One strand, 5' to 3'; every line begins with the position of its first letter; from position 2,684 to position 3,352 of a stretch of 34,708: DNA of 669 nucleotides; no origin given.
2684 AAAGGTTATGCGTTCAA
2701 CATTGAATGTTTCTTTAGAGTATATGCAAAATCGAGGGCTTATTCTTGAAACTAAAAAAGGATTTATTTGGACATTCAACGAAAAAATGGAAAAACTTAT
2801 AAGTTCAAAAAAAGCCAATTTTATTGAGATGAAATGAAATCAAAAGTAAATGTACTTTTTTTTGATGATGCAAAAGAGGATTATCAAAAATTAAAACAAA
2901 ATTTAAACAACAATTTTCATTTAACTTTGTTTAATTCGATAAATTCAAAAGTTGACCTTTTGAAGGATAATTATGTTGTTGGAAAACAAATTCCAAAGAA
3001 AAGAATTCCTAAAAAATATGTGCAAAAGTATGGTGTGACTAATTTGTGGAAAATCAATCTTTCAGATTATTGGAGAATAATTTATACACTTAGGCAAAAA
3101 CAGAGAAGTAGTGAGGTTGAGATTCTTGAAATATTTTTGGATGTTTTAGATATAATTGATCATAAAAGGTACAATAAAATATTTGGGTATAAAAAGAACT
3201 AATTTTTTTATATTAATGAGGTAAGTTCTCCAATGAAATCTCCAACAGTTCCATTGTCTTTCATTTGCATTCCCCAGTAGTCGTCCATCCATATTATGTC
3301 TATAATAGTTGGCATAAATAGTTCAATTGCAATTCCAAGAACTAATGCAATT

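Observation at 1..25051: Three collinear giant surface-protein paralogues clustered with a pilin-like protein, a minimal archaeosortase-like protein and a long FlaI/PilB-type ATPase: candidate undescribed cell-surface or host-contact system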

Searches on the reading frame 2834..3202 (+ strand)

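Call 86: search_protein_families(library=pfam, proteins=[window:2834-3202:+], max_evalue=0.1)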
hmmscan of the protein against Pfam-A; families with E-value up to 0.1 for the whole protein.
window:2834-3202:+ (122 aa): 1 family
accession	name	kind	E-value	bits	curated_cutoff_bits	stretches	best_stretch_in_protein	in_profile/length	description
PF08906.16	T6SS_Tdi1_C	-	0.074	13.4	27.4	0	20-46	14-39/75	T6SS immunity protein Tdi1, C-terminal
